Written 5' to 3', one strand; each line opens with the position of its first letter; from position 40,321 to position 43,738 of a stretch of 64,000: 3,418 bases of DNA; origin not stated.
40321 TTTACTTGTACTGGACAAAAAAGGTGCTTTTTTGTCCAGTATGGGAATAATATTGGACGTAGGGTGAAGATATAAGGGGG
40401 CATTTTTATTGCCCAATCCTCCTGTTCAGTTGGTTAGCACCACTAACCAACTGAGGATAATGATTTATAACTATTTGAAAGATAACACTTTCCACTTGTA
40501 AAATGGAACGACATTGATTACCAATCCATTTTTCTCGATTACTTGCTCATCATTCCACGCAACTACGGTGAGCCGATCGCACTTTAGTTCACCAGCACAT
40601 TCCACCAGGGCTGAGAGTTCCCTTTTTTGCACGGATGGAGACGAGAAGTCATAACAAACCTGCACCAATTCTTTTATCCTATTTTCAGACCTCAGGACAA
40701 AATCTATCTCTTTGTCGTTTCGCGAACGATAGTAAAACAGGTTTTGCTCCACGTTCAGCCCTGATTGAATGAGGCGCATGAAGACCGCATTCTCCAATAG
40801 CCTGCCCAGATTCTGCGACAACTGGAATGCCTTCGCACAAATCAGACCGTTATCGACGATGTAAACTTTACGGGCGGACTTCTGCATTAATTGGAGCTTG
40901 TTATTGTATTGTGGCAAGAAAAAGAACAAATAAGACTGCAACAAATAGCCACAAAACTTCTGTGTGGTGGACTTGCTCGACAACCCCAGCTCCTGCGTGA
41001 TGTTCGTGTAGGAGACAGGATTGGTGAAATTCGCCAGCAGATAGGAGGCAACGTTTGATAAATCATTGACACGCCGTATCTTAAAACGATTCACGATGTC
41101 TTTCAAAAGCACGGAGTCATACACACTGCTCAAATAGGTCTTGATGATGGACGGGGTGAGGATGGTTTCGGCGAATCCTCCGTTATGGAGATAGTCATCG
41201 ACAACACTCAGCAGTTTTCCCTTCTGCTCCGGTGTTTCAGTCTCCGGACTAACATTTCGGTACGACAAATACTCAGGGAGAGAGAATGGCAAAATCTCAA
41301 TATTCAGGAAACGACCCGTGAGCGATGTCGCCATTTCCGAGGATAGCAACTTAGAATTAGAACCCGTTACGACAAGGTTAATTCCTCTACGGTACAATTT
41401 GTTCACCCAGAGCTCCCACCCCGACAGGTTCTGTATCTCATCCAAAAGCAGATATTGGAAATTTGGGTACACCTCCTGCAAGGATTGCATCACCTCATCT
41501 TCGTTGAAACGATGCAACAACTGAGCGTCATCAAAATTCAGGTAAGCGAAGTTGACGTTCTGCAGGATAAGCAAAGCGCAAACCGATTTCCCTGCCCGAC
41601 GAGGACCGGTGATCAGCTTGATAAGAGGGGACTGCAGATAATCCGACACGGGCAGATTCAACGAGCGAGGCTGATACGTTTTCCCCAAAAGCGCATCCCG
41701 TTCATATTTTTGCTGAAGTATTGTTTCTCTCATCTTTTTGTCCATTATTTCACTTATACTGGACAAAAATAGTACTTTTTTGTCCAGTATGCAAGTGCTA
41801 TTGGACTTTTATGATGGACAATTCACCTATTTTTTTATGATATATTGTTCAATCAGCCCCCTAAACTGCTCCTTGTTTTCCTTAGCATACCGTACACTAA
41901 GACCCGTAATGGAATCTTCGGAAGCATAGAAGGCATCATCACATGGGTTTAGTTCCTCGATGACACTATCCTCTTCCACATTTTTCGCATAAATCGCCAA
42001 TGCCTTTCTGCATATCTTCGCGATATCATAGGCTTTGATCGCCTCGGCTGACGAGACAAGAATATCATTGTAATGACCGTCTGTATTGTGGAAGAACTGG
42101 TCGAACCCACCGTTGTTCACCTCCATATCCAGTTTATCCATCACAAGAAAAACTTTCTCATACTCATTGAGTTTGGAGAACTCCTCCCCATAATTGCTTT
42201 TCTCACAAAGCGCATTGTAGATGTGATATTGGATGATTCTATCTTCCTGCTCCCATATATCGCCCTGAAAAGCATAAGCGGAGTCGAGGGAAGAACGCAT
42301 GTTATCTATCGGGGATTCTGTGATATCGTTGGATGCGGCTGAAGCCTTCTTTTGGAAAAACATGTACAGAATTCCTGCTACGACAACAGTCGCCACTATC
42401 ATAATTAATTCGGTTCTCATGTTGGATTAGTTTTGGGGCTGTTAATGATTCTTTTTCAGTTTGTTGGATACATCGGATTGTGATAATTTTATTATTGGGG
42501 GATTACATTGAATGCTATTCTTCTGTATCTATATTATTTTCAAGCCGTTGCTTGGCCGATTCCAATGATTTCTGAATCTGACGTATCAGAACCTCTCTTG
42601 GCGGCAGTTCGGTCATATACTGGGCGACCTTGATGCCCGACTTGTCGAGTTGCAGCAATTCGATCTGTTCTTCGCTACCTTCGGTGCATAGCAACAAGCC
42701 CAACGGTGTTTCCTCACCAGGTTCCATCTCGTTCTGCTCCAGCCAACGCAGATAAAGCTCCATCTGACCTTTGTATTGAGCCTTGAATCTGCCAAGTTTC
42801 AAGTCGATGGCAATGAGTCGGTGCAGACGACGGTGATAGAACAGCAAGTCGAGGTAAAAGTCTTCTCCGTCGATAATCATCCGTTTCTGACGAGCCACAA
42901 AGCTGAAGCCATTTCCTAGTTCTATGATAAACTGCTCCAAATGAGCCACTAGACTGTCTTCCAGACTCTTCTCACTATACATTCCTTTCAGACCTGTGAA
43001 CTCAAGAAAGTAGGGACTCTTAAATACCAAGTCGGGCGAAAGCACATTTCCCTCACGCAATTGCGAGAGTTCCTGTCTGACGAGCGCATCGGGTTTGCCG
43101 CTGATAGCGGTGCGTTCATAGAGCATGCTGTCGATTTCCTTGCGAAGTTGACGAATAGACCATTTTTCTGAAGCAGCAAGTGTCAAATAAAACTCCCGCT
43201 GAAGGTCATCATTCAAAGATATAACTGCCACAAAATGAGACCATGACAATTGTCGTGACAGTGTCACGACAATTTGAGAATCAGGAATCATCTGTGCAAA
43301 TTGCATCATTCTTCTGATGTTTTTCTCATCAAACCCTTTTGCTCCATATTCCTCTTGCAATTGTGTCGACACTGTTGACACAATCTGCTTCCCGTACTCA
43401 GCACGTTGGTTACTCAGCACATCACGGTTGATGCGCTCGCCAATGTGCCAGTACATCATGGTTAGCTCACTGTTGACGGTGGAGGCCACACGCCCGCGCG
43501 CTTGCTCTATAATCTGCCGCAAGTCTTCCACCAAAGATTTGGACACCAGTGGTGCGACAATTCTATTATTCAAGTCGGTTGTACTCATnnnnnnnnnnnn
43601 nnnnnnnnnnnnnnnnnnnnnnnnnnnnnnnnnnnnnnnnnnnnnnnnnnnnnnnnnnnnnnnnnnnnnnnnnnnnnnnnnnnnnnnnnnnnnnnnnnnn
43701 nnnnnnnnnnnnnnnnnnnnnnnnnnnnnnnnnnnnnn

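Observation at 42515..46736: Candidate novel three-gene defence operon: DUF262, DUF262-DUF1524 and a DUF1016 PD-(D/E)XK nuclease with overlapping reading frames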

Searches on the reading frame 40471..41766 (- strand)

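Call 3: search_protein_families(library=pfam, proteins=[window:40471-41766:-], max_evalue=0.01)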
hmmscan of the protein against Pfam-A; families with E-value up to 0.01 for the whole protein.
window:40471-41766:- (431 aa): 2 families
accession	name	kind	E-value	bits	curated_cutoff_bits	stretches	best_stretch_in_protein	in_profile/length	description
PF13173.12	AAA_14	-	4.6e-31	107.9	27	1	49-167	4-129/129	AAA domain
PF13635.12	DUF4143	-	3.2e-25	89.2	28.1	1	222-371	2-158/160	Domain of unknown function (DUF4143)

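Call 4: search_protein_families(library=padloc, proteins=[window:40471-41766:-], max_evalue=0.01)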
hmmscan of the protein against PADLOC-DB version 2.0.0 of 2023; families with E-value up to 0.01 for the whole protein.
window:40471-41766:- (431 aa): 7 families
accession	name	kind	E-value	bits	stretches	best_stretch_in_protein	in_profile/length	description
PDLC04787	PDC-S01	-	5.3e-102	339.7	1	30-425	9-405/412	-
PDLC04789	PDC-S01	-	1.3e-43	147.5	1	34-365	4-334/375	-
PDLC04790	PDC-S01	-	7.9e-37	125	1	29-368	9-363/422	-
PDLC04791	PDC-S01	-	1.2e-23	81.4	1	46-364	18-344/395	-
PDLC04786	PDC-S01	-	2.5e-12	44.3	2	295-364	302-379/439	-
PDLC04792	PDC-S01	-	6.1e-06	23.1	1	316-362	332-374/452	-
PDLC00148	GajB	-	0.0071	13.4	0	83-135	130-183/369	UrvD helicase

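Call 5: search_protein_families(library=ncbifam, proteins=[window:40471-41766:-], max_evalue=0.01)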
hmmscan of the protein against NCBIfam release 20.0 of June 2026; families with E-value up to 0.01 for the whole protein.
window:40471-41766:- (431 aa): 0 families

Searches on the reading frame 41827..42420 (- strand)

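Call 3: search_protein_families(library=pfam, proteins=[window:41827-42420:-], max_evalue=0.01)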
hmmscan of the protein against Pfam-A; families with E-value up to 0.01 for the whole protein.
window:41827-42420:- (197 aa): 1 family
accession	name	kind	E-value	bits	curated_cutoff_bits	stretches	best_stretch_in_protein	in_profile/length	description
PF14300.12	DMP19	-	2.4e-20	73.6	25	1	83-182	2-112/112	DMP19-like protein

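Call 4: search_protein_families(library=padloc, proteins=[window:41827-42420:-], max_evalue=0.01)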
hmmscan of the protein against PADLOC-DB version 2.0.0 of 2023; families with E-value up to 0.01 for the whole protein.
window:41827-42420:- (197 aa): 0 families

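Call 5: search_protein_families(library=ncbifam, proteins=[window:41827-42420:-], max_evalue=0.01)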
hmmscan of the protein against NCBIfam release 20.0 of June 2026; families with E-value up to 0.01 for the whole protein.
window:41827-42420:- (197 aa): 0 families

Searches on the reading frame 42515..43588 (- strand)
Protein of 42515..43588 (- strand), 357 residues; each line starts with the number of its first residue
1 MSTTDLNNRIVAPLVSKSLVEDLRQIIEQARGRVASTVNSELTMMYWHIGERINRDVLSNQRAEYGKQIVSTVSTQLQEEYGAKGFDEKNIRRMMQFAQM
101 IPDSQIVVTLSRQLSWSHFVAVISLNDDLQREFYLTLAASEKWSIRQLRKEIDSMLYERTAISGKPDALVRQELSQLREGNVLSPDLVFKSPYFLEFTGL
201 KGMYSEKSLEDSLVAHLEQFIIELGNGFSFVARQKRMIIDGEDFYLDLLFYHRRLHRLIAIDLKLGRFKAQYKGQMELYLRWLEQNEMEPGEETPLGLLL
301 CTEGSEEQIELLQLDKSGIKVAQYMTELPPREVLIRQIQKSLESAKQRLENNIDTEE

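Call 3: search_protein_families(library=pfam, proteins=[window:42515-43588:-], max_evalue=0.01)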
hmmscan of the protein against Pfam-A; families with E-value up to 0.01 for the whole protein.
window:42515-43588:- (357 aa): 2 families
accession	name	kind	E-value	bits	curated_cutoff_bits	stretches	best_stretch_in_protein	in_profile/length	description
PF17761.7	DUF1016_N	-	5.8e-47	159.7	32.8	1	23-159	2-137/137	DUF1016 N-terminal domain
PF06250.17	YhcG_C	-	9e-45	152.8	32.5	1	188-332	3-148/157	YhcG PDDEXK nuclease domain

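Call 4: search_protein_families(library=padloc, proteins=[window:42515-43588:-], max_evalue=0.01)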
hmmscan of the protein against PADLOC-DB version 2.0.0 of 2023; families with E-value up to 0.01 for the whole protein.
window:42515-43588:- (357 aa): 33 families (the best 25 are shown)
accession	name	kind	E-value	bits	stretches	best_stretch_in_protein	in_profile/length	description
PDLC04807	PDC-S02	-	5.3e-126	418.5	1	16-351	13-348/351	-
PDLC04822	PDC-S02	-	9.9e-120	397.6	1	16-310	10-293/294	-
PDLC04817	PDC-S02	-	9.1e-96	318.7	2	17-215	9-206/286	-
PDLC04831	PDC-S02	-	8.9e-86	286.5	1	17-345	12-340/346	-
PDLC04795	PDC-S02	-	2.5e-85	284.8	1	17-349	25-350/357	-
PDLC04810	PDC-S02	-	2.1e-79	265.3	1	17-352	12-349/355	-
PDLC04825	PDC-S02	-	4.1e-77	256.4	1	15-195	13-192/193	-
PDLC04803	PDC-S02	-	8.2e-75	249.9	1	83-348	7-264/269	-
PDLC04820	PDC-S02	-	1.3e-58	196.7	1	16-349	26-323/332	-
PDLC04827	PDC-S02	-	1e-56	190.2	1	16-240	10-230/234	-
PDLC04821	PDC-S02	-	1.8e-46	155.6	1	16-135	10-128/133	-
PDLC04813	PDC-S02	-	7.3e-44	147.7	1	188-350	7-169/175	-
PDLC04793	PDC-S02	-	9.8e-40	133.4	1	11-94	15-98/117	-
PDLC04826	PDC-S02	-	1.2e-38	131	1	17-229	12-217/222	-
PDLC04812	PDC-S02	-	2.4e-38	129.4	1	15-159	7-148/151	-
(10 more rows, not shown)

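Call 5: search_protein_families(library=ncbifam, proteins=[window:42515-43588:-], max_evalue=0.01)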
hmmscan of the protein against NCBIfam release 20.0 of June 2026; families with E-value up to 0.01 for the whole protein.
window:42515-43588:- (357 aa): 1 family
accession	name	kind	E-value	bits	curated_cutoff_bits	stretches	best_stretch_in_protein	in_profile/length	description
NF038070.1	LmbU_fam_TF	subfamily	7e-05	22.8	125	1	112-165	79-131/171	LmbU family transcriptional regulator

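Call 39: find_homologous_proteins(query=window:42515-43588:-, max_evalue=1e-20)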
Query window:42515-43588:- (357 aa): 8000 proteins with E <= 1e-20 among 8000 candidates; the best 120 are listed.
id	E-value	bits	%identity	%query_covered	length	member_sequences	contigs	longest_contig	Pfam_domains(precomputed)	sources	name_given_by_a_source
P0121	5.8e-228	774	100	100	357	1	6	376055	PF17761.8,PF06250.18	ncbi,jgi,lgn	jgi:predicted nuclease of restriction endonuclease-like (RecB) superfamily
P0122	6.9e-227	770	99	100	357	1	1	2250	PF17761.8,PF06250.18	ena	-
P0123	1.8e-226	769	99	100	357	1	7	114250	PF17761.8,PF06250.18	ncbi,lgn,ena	-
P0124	9.7e-226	766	99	100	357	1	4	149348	PF17761.8,PF06250.18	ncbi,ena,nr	ncbi:MAG: DUF1016 family protein [Paludibacteraceae bacterium]|nr:DUF1016 family protein [Paludibact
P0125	2.6e-225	765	99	100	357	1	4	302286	PF17761.8,PF06250.18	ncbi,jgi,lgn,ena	jgi:Uncharacterized conserved protein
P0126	5.0e-225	764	99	100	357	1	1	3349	PF17761.8,PF06250.18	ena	-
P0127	1.5e-224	762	98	100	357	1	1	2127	PF17761.8,PF06250.18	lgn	-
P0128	1.7e-223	759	98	100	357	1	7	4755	PF17761.8,PF06250.18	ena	-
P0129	3.7e-222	755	97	100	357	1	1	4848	PF17761.8,PF06250.18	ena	-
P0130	4.8e-215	731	99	95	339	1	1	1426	PF17761.8,PF06250.18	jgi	-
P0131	2.3e-210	716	92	100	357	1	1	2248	PF17761.8,PF06250.18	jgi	-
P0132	1.2e-208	710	91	100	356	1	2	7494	PF17761.8,PF06250.18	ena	-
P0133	2.2e-208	709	91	100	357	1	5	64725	PF17761.8,PF06250.18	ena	-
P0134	4.5e-208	708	90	99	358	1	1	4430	PF17761.8,PF06250.18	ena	-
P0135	7.7e-208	708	90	99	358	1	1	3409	PF17761.8,PF06250.18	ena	-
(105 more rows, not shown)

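Call 40: find_encoding_contigs(protein=P0121, flank=7000, max_places=6)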
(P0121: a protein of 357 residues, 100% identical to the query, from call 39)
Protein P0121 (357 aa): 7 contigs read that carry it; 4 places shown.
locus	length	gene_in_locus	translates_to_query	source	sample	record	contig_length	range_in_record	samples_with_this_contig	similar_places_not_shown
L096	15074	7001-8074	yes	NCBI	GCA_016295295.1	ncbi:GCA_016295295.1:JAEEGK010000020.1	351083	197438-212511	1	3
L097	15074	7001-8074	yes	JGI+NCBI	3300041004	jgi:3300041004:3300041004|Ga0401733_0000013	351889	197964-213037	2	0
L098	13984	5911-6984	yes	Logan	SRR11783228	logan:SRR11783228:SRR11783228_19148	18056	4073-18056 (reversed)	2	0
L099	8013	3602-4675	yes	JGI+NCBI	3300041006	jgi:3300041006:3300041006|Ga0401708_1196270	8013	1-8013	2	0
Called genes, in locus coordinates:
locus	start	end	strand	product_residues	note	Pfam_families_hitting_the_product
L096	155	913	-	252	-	PF07751:Abi_2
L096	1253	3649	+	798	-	PF06165:GH94_b-supersand, PF17167:Glyco_hydro_94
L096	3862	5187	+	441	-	PF03235:GmrSD_N, PF25202:DUF7834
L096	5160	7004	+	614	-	PF03235:GmrSD_N, PF07510:GmrSD_C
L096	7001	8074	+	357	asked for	PF17761:DUF1016_N, PF06250:YhcG_C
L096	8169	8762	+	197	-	PF14300:DMP19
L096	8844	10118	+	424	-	PF13173:AAA_14, PF13635:DUF4143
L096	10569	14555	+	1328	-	PF02018:CBM_4_9, PF22848:ASD1_dom, PF06964:Alpha-L-AF_C, PF13385:Laminin_G_3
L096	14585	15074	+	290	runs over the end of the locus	-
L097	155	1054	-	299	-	PF07751:Abi_2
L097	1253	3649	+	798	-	PF06165:GH94_b-supersand, PF17167:Glyco_hydro_94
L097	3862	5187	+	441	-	PF03235:GmrSD_N, PF25202:DUF7834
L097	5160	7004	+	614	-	PF03235:GmrSD_N, PF07510:GmrSD_C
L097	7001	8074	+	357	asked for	PF17761:DUF1016_N, PF06250:YhcG_C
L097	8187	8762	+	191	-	PF14300:DMP19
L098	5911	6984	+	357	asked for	PF17761:DUF1016_N, PF06250:YhcG_C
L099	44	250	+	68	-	-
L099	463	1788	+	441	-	PF03235:GmrSD_N, PF25202:DUF7834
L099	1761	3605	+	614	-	PF03235:GmrSD_N, PF07510:GmrSD_C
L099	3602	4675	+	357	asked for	PF17761:DUF1016_N, PF06250:YhcG_C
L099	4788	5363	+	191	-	PF14300:DMP19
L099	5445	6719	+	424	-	PF13173:AAA_14, PF13635:DUF4143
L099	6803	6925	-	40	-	-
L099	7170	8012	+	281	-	?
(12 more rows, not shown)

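Call 41: find_encoding_contigs(protein=P0125, flank=7000, max_places=4)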
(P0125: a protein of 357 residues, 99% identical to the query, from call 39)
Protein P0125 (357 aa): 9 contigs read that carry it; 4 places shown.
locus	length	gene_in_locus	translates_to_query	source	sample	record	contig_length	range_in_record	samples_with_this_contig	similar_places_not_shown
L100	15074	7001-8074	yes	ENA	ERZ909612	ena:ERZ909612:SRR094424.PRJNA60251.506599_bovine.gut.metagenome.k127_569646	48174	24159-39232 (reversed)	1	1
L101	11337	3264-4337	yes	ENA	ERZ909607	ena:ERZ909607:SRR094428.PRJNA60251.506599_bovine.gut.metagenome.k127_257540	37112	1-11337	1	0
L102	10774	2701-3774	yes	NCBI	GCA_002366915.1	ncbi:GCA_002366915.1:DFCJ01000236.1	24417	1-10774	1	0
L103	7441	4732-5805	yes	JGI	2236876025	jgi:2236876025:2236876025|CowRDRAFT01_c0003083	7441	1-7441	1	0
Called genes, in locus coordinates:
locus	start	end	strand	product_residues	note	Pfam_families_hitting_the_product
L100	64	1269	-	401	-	-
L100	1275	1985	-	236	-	-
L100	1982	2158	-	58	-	-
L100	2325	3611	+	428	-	PF02463:SMC_N (faint), PF13175:AAA_15, PF13304:AAA_21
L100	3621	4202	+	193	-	PF13707:RloB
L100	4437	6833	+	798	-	PF06165:GH94_b-supersand, PF17167:Glyco_hydro_94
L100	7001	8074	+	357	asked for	PF17761:DUF1016_N, PF06250:YhcG_C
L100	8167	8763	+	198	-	PF14300:DMP19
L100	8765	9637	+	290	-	PF02498:Bro-N (weak), PF02661:Fic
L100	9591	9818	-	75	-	-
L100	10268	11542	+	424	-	PF13173:AAA_14, PF13635:DUF4143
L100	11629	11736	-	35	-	-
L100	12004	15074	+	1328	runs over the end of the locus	PF02018:CBM_4_9, PF22848:ASD1_dom, PF06964:Alpha-L-AF_C, PF13385:Laminin_G_3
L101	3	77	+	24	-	?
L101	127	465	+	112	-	PF13707:RloB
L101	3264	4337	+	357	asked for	PF17761:DUF1016_N, PF06250:YhcG_C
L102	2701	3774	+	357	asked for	PF17761:DUF1016_N, PF06250:YhcG_C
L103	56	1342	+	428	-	PF02463:SMC_N (faint), PF13175:AAA_15, PF13304:AAA_21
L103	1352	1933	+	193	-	PF13707:RloB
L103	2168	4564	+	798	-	PF06165:GH94_b-supersand, PF17167:Glyco_hydro_94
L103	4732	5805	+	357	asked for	PF17761:DUF1016_N, PF06250:YhcG_C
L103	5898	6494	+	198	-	PF14300:DMP19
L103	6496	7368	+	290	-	PF02498:Bro-N (weak), PF02661:Fic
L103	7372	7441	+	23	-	?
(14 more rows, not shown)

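Call 42: find_encoding_contigs(protein=P0133, flank=7000, max_places=4)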
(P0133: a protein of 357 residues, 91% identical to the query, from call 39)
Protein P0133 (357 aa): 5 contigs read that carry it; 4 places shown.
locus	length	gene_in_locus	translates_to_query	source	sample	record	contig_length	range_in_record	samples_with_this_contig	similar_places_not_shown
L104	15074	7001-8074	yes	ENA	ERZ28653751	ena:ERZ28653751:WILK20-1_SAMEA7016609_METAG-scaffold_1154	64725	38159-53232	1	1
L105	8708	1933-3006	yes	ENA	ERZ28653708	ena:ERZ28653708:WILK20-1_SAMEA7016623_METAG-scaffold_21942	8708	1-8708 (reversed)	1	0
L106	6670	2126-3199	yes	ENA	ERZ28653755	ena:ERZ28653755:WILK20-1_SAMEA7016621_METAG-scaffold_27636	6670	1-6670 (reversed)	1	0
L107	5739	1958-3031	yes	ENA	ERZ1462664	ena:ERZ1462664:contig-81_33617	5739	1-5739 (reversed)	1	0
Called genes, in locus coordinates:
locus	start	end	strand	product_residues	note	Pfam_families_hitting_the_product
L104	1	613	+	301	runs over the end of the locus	PF00226:DnaJ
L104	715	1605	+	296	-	PF00226:DnaJ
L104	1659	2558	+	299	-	PF00226:DnaJ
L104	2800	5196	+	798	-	PF06165:GH94_b-supersand, PF17167:Glyco_hydro_94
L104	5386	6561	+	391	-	-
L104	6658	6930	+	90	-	-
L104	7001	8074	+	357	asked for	PF17761:DUF1016_N, PF06250:YhcG_C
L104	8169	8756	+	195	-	PF14300:DMP19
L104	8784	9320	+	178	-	-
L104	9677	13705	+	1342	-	PF02018:CBM_4_9 (weak), PF22848:ASD1_dom, PF06964:Alpha-L-AF_C, PF13385:Laminin_G_3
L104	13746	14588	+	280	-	-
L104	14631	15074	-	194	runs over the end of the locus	-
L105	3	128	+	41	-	?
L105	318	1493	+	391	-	-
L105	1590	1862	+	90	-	-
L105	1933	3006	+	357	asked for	PF17761:DUF1016_N, PF06250:YhcG_C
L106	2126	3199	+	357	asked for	PF17761:DUF1016_N, PF06250:YhcG_C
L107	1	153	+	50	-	?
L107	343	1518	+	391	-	-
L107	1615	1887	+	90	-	-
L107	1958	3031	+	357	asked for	PF17761:DUF1016_N, PF06250:YhcG_C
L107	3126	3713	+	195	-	PF14300:DMP19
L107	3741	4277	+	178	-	-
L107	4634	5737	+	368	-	?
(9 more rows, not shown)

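Call 51: search_protein_families(library=pfam, proteins=[L104:5386-6561:+, L104:6658-6930:+, L104:8784-9320:+], max_evalue=0.001)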
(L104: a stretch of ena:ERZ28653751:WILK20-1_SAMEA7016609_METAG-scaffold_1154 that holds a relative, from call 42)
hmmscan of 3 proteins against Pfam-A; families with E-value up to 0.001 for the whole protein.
L104:5386-6561:+ (391 aa): 3 families
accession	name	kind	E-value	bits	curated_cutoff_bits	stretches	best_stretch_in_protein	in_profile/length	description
PF21247.3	Fic-like_C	-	1.6e-20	73.2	27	1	317-377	4-64/64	Filamentation induced by cAMP protein Fic-like, C-terminal domain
PF02661.23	Fic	-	2.2e-09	38.5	24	1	103-208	2-93/93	Fic/DOC family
PF14947.12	HTH_45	-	0.00063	20.1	25.5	0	312-389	4-71/77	Winged helix-turn-helix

L104:6658-6930:+ (90 aa): 0 families

L104:8784-9320:+ (178 aa): 0 families

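Call 57: find_related_loci(query=window:42515-43588:-, collection=metagenome_contigs, flank=6000)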
Query window:42515-43588:- (357 aa) in metagenome_contigs; peptide patterns used: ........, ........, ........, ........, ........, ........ (x = any residue, [..] = any of these).
515 stretches matched a pattern; 471 encode a relative of the query (tblastn E <= 1e-3); the best 80 are kept; 80 distinct loci.
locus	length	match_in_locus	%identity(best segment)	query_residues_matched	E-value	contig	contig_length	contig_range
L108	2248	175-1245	92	1-357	0e+0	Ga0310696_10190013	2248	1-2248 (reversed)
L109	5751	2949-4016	90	1-356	0e+0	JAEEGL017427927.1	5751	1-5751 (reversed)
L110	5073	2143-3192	85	7-356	0e+0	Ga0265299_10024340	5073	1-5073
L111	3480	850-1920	80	1-357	0e+0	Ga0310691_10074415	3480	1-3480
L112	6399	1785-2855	80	1-357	0e+0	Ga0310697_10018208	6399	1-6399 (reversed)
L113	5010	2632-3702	80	1-357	0e+0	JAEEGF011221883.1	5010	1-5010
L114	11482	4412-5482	80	1-357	0e+0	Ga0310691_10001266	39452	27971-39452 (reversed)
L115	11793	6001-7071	79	1-357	0e+0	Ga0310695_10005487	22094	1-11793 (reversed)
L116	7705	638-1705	79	1-356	0e+0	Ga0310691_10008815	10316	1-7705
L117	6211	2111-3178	79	1-356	0e+0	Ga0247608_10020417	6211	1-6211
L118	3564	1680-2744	79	1-355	0e+0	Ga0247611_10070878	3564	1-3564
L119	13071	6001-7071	78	1-357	0e+0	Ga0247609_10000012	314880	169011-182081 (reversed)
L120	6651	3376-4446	78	1-357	0e+0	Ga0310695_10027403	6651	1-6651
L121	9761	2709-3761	81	7-357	0e+0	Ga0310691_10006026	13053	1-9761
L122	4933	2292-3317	84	16-357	0e+0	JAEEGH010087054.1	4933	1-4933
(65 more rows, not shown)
